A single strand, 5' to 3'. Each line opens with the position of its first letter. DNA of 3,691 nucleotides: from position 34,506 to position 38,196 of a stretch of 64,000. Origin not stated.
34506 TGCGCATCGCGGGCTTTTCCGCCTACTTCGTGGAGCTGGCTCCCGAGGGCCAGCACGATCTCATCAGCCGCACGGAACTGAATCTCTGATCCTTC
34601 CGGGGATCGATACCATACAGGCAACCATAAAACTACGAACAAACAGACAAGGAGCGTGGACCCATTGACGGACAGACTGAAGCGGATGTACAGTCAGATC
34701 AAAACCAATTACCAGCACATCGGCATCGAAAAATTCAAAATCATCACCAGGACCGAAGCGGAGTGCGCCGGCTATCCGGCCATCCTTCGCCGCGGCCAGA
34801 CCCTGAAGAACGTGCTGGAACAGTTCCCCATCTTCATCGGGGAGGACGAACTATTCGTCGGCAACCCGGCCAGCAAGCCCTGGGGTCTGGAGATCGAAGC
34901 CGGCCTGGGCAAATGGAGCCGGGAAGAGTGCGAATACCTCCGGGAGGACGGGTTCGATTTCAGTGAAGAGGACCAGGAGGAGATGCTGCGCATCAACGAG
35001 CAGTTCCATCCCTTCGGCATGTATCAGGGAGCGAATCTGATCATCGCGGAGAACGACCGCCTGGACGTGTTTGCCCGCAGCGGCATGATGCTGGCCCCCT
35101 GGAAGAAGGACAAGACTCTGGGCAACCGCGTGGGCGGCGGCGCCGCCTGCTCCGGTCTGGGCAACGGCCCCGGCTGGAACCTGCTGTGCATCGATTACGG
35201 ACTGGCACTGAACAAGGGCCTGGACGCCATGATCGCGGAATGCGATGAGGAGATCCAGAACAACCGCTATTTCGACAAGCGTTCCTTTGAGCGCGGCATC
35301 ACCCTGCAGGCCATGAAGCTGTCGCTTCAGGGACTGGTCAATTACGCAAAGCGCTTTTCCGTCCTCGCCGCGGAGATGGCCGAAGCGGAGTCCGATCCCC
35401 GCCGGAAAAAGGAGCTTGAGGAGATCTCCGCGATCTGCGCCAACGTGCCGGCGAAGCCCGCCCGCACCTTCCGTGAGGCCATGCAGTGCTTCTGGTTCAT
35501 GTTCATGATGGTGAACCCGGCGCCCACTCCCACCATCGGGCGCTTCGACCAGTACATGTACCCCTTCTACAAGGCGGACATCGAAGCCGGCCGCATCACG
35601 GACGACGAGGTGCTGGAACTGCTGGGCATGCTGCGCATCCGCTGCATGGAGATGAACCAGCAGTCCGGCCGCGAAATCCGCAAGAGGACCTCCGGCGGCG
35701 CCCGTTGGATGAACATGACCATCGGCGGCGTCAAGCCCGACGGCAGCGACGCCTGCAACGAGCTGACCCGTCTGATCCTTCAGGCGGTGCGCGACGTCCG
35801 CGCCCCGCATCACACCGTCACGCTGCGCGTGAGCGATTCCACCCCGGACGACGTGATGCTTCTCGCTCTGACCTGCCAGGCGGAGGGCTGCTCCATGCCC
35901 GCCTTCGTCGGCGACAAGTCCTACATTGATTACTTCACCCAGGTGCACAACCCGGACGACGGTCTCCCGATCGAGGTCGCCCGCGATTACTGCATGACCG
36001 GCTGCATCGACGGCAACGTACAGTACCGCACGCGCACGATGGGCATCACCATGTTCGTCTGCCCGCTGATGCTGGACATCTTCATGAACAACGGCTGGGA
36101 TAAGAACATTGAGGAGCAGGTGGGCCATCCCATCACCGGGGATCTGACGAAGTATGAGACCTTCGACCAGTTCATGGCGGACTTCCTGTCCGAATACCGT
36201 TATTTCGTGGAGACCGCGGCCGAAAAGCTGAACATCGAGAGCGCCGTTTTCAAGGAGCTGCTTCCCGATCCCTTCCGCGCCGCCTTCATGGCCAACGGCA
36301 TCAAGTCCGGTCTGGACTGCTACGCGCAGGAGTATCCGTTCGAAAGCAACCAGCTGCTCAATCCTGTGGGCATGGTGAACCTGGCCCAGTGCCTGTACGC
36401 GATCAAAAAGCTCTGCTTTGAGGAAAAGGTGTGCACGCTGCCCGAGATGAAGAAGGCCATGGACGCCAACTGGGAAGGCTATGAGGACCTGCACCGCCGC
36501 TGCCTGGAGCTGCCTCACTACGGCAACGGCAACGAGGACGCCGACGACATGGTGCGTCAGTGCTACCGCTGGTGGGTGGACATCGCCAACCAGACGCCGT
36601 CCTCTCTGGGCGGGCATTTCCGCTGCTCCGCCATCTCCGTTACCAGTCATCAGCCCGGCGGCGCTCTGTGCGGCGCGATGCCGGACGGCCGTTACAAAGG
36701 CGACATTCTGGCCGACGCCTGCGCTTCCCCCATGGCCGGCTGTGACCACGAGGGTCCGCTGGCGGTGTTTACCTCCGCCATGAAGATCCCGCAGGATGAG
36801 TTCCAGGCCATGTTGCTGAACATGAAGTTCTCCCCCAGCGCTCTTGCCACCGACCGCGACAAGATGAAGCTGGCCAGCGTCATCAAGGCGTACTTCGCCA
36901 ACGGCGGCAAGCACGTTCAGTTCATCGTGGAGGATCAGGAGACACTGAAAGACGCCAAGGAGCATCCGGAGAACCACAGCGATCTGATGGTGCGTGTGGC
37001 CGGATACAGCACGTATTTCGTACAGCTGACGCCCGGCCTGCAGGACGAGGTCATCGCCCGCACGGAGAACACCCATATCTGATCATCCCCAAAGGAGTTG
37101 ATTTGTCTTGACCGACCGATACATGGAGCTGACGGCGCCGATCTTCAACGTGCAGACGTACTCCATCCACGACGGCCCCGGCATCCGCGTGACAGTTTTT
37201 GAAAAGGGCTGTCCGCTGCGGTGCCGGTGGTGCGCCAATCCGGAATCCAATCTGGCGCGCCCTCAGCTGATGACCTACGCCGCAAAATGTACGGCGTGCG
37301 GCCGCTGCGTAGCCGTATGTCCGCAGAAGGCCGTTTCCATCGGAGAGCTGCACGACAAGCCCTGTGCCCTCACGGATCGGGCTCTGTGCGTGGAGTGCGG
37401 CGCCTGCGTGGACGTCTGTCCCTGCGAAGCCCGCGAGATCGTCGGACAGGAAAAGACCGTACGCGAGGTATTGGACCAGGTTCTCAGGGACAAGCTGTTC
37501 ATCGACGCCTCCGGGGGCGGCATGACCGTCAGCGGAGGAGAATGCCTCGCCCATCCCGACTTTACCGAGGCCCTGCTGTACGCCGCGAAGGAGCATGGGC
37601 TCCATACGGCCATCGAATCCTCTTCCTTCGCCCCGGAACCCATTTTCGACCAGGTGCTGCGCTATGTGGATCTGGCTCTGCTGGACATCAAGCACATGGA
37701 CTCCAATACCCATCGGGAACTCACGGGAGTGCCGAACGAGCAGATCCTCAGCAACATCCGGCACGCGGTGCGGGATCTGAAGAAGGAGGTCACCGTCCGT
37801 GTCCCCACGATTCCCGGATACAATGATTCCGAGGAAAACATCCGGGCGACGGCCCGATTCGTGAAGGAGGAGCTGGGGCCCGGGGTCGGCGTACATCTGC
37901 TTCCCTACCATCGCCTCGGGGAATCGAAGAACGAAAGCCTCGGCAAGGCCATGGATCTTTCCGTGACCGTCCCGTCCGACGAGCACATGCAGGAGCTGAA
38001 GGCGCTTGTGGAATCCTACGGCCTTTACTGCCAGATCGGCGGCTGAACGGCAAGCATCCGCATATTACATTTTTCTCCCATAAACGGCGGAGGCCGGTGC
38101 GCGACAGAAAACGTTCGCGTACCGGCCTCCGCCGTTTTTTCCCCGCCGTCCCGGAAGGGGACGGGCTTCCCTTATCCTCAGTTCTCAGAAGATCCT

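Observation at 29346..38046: LysR-centred divergon: two tandem glycyl radical enzymes plus one activase, facing a permease / 2x MBL hydrolase / URO-D-like operon. Candidate uncharacterised anaerobic catabolic system.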

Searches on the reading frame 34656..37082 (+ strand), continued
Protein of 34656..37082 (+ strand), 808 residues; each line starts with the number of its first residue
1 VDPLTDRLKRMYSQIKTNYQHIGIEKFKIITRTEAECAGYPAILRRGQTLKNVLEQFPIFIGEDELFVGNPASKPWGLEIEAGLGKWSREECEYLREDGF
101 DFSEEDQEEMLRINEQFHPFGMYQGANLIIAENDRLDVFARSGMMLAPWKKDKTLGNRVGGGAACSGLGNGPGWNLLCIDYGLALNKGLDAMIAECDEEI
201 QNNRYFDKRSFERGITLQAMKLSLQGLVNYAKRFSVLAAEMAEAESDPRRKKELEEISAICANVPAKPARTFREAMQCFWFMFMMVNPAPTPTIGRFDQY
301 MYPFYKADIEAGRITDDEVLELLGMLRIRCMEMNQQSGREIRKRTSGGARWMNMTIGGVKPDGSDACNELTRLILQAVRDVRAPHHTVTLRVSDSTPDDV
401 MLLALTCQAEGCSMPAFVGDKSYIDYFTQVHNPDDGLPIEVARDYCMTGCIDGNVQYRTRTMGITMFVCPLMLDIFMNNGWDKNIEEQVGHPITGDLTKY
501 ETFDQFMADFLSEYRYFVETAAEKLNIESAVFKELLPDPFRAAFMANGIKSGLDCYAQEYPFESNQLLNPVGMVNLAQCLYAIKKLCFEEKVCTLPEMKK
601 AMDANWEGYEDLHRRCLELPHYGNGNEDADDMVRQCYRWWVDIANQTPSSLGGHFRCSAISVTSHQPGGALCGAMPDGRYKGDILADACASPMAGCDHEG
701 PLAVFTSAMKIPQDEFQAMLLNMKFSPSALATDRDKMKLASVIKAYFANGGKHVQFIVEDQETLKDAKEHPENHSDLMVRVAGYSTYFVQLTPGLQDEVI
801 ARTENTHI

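Call 69: search_protein_families(library=pfam, proteins=[L009:13903-14559:-, L009:14628-15467:-, L009:16591-17664:-, L009:17661-18740:-, L009:18808-19992:-, L010:6949-8157:-, L010:8154-9461:-], max_evalue=0.01)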
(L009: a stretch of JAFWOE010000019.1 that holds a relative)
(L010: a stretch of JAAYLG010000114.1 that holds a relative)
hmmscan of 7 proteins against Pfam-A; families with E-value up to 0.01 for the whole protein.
L009:13903-14559:- (218 aa): 1 family
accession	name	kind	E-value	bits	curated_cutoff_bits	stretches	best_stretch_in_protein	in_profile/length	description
PF01351.25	RNase_HII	-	5e-41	141.2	25.8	1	39-215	1-198/199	Ribonuclease HII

L009:14628-15467:- (279 aa): 5 families
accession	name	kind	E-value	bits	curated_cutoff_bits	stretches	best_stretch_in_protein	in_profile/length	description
PF01926.29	MMR_HSR1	-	4.5e-18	65.8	21.9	1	123-208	2-87/113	50S ribosome-binding GTPase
PF02421.24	FeoB_N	-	5.3e-09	36.2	27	1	123-186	3-70/156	Ferrous iron transport protein B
PF03193.22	RsgA_GTPase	-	1.4e-06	28.7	30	0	124-175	110-168/174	RsgA GTPase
PF00350.29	Dynamin_N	-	0.0005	20.6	27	0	125-152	3-30/168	Dynamin family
PF02492.25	cobW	-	0.0014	18.6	20.7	1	14-70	106-164/180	CobW/HypB/UreG, nucleotide-binding domain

L009:16591-17664:- (357 aa): 1 family
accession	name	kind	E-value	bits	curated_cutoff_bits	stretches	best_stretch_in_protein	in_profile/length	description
PF01746.26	tRNA_m1G_MT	-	8.1e-57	192.5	27.3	1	22-221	1-195/195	tRNA (Guanine-1)-methyltransferase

L009:17661-18740:- (359 aa): 5 families
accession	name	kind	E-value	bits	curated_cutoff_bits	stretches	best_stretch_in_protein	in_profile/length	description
PF13828.11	DUF4190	-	4.4e-06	26.8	35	1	252-330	1-61/62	Domain of unknown function (DUF4190)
PF13240.11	Zn_Ribbon_1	-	9e-06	25.8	25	1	4-25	2-23/23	zinc-ribbon domain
PF19779.4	DUF6264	-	0.0024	18.5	31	1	199-338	16-144/183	Family of unknown function (DUF6264)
PF13248.11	Zn_ribbon_3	-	0.0025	17.7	27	1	1-23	2-24/26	zinc-ribbon domain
PF12773.13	DZR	-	0.0073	16.9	27.3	0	2-22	25-45/45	Double zinc ribbon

L009:18808-19992:- (394 aa): 2 families
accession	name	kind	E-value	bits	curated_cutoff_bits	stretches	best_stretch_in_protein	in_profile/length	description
PF00091.31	Tubulin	-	8e-52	176.7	33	1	14-175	1-190/190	Tubulin/FtsZ family, GTPase domain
PF12327.13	FtsZ_C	-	6.6e-27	94.1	27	1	223-315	1-95/95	FtsZ family, C-terminal domain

L010:6949-8157:- (402 aa): 3 families
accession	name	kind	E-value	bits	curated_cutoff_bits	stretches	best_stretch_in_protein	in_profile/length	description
PF06050.19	HGD-D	-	3.3e-28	99.7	28.4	2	166-279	225-342/342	2-hydroxyglutaryl-CoA dehydratase, D-component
PF01869.26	BcrAD_BadFG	-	8.8e-21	75.1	31.5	1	299-397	2-115/271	BadF/BadG/BcrA/BcrD ATPase family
PF05378.19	Hydant_A_N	-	0.0022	18.2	25.2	1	299-347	3-52/176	Hydantoinase/oxoprolinase N-terminal region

L010:8154-9461:- (435 aa): 1 family
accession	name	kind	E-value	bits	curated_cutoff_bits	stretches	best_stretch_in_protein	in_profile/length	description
PF06050.19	HGD-D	-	1.8e-65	222.2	28.4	1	88-431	2-342/342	2-hydroxyglutaryl-CoA dehydratase, D-component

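Call 88: search_protein_representatives(protein=window:34665-37082:+)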
Query: 805 residues. Proteins with E-value up to 0.001 (for the whole library): 7437; up to 1e-10: 4087; up to 1e-30: 1652. The best 150 are listed.
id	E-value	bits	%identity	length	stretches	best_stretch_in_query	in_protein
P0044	2.4e-289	978.4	54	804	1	1-801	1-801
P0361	3.9e-224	762.7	46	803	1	1-801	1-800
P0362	1.7e-214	730.9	45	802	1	1-801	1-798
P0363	2.4e-198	677.5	43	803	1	1-801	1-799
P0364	7.2e-191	652.7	43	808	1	4-801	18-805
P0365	8.3e-190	649.2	43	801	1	1-801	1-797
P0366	4.4e-183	627.0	42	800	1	3-804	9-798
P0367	5.9e-183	626.5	42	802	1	1-803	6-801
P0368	9.3e-178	609.4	41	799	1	1-801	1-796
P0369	5.1e-167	573.9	39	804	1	1-805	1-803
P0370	1.7e-163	562.2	39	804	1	1-800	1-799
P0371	5.1e-154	530.8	39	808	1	1-802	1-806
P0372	1.0e-152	526.6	44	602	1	218-801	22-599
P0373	1.6e-152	525.9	38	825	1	4-801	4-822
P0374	4.8e-147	507.8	34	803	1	1-805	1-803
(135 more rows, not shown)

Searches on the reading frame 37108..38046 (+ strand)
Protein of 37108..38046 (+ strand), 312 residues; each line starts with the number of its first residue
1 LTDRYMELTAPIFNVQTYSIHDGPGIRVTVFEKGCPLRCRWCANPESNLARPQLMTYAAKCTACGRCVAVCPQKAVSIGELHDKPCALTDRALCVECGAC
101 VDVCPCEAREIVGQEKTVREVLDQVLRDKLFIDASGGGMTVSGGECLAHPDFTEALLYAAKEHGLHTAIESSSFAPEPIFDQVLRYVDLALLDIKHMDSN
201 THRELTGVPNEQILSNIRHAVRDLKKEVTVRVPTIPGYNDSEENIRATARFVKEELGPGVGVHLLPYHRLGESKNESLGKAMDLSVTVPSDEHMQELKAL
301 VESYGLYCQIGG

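Call 4: search_protein_families(library=pfam, proteins=[window:37108-38046:+])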
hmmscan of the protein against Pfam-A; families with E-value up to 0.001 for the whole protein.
window:37108-38046:+ (312 aa): 12 families
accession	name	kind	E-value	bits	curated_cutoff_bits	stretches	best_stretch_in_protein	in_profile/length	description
PF04055.27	Radical_SAM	-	5.2e-16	59.7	29.5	1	104-245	14-162/166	Radical SAM superfamily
PF13353.11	Fer4_12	-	4.5e-09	37.2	22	1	22-48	2-28/137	4Fe-4S single cluster domain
PF00037.32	Fer4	-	7e-09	35.6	21.1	2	59-76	6-23/24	4Fe-4S binding domain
PF12838.12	Fer4_7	-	1.7e-08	35.2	27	1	60-108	1-52/52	4Fe-4S dicluster domain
PF13187.11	Fer4_9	-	8.1e-07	29.4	27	1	60-106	1-49/52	4Fe-4S dicluster domain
PF13237.11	Fer4_10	-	1.6e-06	28.4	25.5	1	58-105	6-53/53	4Fe-4S dicluster domain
PF13484.11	Fer4_16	-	3.7e-06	28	30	0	94-110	2-18/66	4Fe-4S double cluster binding domain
PF12797.12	Fer4_2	-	1.4e-05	25.2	24.5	1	58-72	7-21/22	4Fe-4S binding domain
PF12837.12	Fer4_6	-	1.9e-05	24.8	25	0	59-72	7-20/24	4Fe-4S binding domain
PF13183.11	Fer4_8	-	2.8e-05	25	27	0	94-106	5-66/68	4Fe-4S dicluster domain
PF12800.12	Fer4_4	-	3e-05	24.4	24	0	93-105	3-15/17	4Fe-4S binding domain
PF14697.11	Fer4_21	-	0.00039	20.9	35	1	59-106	6-53/59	4Fe-4S dicluster domain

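Call 5: search_protein_families(library=ncbifam, proteins=[window:37108-38046:+], max_evalue=0.00001)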
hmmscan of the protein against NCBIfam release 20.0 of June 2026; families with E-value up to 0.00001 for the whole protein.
window:37108-38046:+ (312 aa): 21 families
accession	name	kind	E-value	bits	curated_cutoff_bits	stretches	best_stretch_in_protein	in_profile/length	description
TIGR02494.1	PFLE_PFLC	subfamily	8.9e-105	350.1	174.35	1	12-305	1-293/293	glycyl-radical enzyme activating protein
NF043069.1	T4HPD_activ_SAM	equivalog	2.1e-94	316.2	425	1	11-312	3-299/299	trans-4-hydroxy-L-proline dehydratase activase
NF048010.1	SfplDhtActHpsHDes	equivalog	3e-94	315.2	430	1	11-300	7-297/298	(2S)-3-sulfopropanediol dehydratase activating enzyme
TIGR04395.1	cutC_activ_rSAM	equivalog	1.1e-87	294.2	360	1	7-306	2-302/309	choline TMA-lyase-activating enzyme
NF033719.1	ind_deCO2_activ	equivalog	1.2e-86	290.8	425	1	12-310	3-302/302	indoleacetate decarboxylase activase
NF033717.2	HPDL_rSAM_activ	equivalog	1.9e-82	277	420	1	9-311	3-306/311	4-hydroxyphenylacetate decarboxylase activase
NF048008.1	SfplDhtActHpfHKleb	equivalog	3.2e-80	269.7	500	1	12-311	2-306/308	(2S)-3-sulfopropanediol dehydratase activating enzyme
TIGR04003.1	rSAM_BssD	equivalog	1.1e-74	251.5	496.45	1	13-285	4-277/314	[benzylsuccinate synthase]-activating enzyme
NF007483.0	PRK10076.1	equivalog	1.2e-60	205.2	326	2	93-312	72-292/292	[formate-C-acetyltransferase]-activating enzyme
TIGR02493.1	PFLA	equivalog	5.1e-54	183.1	231.75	2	112-302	42-233/235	pyruvate formate-lyase-activating protein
TIGR04041.1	activase_YjjW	hypoth_equivalog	4.5e-52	177.2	250.2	1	10-303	2-267/276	YjjW family glycine radical enzyme activase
NF008356.0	PRK11145.1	equivalog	1.3e-46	158.9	375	1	112-306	47-242/246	pyruvate formate lyase 1-activating protein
TIGR02495.1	NrdG2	equivalog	4e-12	45.9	131.15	0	113-255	44-183/193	anaerobic ribonucleoside-triphosphate reductase activating protein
NF040864.1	HgcB_ferredoxin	equivalog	2.1e-11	43.5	99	1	54-112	9-64/93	mercury methylation ferredoxin HgcB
TIGR04337.1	AmmeMemoSam_rS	hypoth_equivalog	4.2e-11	42.3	220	1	157-268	139-250/349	AmmeMemoRadiSam system radical SAM enzyme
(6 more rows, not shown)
